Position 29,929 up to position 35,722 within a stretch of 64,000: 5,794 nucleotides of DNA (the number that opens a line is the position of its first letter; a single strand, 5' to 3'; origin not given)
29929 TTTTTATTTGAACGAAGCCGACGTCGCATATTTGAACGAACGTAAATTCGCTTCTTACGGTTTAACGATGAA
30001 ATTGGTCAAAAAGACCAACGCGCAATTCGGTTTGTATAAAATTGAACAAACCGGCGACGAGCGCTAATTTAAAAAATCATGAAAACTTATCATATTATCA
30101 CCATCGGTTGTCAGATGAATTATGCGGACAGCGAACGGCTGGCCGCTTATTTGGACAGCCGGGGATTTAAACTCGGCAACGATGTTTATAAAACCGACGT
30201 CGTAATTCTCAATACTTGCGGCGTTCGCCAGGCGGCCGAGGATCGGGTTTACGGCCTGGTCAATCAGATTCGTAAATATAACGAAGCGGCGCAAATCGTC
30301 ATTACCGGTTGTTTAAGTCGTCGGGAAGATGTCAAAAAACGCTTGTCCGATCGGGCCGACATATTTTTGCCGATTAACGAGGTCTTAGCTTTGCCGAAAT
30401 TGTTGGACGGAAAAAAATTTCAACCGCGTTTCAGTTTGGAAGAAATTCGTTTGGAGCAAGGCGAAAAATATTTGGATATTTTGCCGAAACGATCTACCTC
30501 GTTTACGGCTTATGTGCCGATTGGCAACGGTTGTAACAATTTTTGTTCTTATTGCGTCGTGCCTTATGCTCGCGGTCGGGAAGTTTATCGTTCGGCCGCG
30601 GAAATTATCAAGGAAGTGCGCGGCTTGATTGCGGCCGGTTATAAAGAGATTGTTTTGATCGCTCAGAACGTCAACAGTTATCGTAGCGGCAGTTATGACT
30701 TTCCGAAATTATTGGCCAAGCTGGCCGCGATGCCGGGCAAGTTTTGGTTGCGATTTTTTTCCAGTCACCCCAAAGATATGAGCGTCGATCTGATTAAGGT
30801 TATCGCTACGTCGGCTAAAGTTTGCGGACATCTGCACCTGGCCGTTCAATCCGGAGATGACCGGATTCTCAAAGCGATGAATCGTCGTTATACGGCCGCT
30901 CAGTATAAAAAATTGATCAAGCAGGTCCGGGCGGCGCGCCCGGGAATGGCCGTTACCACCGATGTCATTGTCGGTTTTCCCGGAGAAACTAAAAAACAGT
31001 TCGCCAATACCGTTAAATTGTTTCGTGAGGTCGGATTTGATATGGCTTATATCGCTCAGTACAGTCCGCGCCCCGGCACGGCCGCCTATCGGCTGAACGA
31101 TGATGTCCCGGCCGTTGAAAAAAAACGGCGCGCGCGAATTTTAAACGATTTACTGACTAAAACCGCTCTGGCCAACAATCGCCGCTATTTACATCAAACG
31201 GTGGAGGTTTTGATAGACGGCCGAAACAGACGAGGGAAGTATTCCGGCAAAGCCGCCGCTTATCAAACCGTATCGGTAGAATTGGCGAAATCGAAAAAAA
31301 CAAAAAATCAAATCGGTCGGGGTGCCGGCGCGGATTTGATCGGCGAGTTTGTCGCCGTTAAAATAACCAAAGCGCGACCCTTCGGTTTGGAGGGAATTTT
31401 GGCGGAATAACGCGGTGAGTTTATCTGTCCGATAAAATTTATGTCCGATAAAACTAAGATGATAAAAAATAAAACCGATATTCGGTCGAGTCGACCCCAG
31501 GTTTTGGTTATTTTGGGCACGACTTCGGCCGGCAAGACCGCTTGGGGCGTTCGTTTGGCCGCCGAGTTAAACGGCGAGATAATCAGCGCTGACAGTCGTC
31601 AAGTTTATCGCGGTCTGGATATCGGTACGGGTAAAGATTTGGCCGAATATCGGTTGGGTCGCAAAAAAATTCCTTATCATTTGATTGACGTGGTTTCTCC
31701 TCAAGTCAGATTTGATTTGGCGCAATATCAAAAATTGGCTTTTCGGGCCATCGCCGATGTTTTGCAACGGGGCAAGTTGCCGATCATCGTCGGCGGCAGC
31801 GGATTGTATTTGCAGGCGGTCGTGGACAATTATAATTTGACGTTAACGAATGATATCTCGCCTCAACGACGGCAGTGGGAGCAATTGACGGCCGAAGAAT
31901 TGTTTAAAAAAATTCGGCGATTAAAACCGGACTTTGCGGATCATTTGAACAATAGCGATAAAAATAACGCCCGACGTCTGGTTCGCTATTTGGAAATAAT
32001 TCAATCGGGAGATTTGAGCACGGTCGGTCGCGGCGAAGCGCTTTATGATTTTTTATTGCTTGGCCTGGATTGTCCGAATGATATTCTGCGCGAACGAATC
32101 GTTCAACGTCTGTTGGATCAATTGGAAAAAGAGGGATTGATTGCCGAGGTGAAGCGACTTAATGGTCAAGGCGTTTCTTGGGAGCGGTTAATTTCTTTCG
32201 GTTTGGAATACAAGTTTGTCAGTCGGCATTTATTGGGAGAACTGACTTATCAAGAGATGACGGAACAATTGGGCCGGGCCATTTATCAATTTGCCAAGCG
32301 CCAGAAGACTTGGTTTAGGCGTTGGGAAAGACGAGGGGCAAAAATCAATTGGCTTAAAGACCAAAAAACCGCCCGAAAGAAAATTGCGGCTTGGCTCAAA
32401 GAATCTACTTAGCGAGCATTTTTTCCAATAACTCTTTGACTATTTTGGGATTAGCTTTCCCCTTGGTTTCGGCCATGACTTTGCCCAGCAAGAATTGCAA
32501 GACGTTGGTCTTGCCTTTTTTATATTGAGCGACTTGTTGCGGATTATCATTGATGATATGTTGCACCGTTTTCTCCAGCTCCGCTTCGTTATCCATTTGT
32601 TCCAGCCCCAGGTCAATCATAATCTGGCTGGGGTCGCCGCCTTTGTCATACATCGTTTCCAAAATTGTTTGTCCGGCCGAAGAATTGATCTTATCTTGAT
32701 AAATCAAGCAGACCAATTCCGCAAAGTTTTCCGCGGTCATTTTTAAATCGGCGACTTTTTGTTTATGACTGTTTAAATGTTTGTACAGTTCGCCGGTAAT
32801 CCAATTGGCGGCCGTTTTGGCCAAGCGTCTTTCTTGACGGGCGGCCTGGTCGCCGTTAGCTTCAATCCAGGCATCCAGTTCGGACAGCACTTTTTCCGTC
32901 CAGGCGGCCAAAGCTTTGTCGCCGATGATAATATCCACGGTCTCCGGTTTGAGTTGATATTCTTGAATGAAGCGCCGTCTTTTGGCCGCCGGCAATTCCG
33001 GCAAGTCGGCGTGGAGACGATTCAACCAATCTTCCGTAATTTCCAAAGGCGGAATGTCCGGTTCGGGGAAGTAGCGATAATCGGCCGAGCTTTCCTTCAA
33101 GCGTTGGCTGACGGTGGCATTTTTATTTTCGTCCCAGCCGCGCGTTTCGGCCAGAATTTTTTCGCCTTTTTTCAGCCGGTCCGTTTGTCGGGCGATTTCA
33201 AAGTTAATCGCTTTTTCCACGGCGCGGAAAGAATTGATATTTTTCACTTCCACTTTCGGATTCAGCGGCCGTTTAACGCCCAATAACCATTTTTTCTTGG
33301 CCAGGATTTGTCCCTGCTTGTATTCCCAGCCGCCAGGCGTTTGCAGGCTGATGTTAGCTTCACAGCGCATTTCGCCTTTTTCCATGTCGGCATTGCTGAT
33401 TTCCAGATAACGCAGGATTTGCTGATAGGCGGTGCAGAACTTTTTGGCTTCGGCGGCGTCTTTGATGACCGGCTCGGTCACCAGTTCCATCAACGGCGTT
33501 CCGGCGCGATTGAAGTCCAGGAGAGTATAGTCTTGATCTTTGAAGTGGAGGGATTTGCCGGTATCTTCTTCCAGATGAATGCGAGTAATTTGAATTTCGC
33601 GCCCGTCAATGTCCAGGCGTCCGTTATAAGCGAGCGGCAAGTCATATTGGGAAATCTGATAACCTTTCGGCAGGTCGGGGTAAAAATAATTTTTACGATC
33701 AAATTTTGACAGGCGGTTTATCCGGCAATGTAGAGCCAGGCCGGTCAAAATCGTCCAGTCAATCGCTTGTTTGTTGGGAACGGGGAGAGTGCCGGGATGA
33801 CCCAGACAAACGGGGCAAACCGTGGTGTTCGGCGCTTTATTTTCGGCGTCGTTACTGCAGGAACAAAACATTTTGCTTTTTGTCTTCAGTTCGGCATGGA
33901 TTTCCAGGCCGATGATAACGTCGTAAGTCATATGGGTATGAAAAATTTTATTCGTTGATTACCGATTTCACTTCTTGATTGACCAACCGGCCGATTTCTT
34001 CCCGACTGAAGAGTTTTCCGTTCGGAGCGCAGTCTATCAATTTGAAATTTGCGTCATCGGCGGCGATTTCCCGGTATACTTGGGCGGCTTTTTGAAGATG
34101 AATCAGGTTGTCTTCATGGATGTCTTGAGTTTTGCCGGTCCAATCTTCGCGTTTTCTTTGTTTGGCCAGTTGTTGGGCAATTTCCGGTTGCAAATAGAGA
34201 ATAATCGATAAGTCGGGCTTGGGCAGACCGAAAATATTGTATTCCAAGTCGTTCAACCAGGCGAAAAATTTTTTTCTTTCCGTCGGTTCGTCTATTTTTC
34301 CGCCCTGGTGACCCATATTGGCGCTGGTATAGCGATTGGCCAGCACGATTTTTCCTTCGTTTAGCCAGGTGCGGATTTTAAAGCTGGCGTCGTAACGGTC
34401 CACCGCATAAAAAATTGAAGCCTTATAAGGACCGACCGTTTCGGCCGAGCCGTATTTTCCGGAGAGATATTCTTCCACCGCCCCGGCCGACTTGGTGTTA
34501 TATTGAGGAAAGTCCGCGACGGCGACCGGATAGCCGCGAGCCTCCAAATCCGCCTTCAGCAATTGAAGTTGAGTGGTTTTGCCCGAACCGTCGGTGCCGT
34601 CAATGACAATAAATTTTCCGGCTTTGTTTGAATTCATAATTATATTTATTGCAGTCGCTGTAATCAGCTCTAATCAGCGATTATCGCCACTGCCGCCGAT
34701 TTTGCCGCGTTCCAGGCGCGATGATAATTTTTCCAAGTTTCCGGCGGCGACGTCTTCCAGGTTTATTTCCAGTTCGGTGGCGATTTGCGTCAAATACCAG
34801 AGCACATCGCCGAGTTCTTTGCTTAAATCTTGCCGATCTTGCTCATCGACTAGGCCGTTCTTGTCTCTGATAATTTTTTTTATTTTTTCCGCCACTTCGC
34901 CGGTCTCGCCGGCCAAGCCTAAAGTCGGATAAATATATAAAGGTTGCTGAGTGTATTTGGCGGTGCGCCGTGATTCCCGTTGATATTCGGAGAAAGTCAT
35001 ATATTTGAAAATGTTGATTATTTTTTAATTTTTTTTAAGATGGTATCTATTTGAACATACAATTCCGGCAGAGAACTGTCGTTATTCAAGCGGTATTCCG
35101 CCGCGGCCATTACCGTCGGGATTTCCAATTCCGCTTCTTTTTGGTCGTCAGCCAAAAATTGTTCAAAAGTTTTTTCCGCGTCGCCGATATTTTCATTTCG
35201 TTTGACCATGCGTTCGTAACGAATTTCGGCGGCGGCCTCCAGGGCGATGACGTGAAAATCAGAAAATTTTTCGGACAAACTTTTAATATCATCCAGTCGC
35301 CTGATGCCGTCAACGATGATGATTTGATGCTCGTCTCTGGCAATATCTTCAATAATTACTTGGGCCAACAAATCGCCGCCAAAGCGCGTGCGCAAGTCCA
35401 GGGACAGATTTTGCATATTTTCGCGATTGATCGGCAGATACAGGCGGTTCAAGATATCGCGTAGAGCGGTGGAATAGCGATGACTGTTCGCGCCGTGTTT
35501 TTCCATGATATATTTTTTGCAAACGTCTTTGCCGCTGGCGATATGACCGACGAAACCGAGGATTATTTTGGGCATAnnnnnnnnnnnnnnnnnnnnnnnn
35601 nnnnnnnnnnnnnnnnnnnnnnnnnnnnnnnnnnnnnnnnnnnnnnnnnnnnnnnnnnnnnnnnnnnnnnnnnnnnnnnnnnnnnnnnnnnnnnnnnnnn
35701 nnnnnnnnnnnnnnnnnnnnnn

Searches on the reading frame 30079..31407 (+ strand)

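Call 23: search_protein_families(library=pfam, proteins=[window:30079-31407:+], max_evalue=0.001)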
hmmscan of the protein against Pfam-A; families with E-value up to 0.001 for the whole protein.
window:30079-31407:+ (443 aa): 3 families
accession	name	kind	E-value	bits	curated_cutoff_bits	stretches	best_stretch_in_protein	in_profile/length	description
PF04055.27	Radical_SAM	-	4.8e-26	92.3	29.5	1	146-314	1-165/166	Radical SAM superfamily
PF00919.26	UPF0004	-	2e-22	79.4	27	1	4-84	2-83/98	Uncharacterized protein family UPF0004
PF01938.26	TRAM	-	5.1e-08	33.1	21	1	368-441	1-60/61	TRAM domain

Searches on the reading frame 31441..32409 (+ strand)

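Call 23: search_protein_families(library=pfam, proteins=[window:31441-32409:+], max_evalue=0.001)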
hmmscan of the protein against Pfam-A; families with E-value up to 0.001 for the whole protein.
window:31441-32409:+ (323 aa): 2 families
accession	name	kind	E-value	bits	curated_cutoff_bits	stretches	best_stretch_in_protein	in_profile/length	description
PF01715.23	IPPT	-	1.1e-56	192.7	23.6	1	54-295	1-243/243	IPP transferase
PF01745.22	IPT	-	6.9e-06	26.1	20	1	20-109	2-89/233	Isopentenyl transferase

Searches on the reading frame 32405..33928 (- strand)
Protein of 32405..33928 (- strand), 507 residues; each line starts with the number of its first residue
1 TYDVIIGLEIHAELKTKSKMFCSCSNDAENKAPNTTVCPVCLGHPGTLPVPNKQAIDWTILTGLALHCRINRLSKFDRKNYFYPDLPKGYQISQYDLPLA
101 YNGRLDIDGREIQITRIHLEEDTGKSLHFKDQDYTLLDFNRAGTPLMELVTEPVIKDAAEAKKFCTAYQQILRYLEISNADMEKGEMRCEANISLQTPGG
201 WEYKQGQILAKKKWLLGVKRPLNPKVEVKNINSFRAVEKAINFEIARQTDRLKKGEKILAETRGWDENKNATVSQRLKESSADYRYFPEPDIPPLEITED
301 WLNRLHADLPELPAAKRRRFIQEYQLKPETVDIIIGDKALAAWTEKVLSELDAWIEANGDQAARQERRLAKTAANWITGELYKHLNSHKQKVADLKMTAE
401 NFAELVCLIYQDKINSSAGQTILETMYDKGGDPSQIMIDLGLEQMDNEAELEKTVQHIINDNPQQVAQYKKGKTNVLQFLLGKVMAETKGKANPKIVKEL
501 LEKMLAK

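Call 42: search_protein_families(library=pfam, proteins=[window:32405-33928:-], max_evalue=0.00001)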
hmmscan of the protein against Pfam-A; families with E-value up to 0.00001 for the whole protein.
window:32405-33928:- (507 aa): 2 families
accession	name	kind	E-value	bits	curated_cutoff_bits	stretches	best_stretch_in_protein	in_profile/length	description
PF02934.20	GatB_N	-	7.7e-111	370.1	23.4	1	4-302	1-276/277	GatB/GatE catalytic domain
PF02637.23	GatB_Yqey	-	1.4e-43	148.8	27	1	365-505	8-148/148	GatB domain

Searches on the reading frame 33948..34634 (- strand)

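Call 43: search_protein_families(library=pfam, proteins=[window:33948-34634:-], max_evalue=0.00001)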
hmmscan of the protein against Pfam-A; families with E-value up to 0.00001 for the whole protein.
window:33948-34634:- (228 aa): 1 family
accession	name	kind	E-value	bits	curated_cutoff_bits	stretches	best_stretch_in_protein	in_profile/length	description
PF02223.23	Thymidylate_kin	-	1.1e-22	81.1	27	1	11-205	1-177/185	Thymidylate kinase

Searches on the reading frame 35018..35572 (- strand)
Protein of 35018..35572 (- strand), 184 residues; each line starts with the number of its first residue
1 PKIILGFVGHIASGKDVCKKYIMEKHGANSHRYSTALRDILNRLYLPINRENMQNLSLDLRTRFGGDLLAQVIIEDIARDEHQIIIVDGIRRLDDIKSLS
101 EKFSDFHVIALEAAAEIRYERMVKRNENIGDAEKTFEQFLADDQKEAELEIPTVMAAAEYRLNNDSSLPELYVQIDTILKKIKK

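Call 43: search_protein_families(library=pfam, proteins=[window:35018-35572:-], max_evalue=0.00001)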
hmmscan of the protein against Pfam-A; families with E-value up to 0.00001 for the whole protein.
window:35018-35572:- (184 aa): 2 families
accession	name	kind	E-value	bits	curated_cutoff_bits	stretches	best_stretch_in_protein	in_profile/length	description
PF13207.12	AAA_17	-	8.3e-07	29.8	27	1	12-132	5-128/136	AAA domain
PF13238.12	AAA_18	-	1.3e-06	29.3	29.4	1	8-130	4-116/128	AAA domain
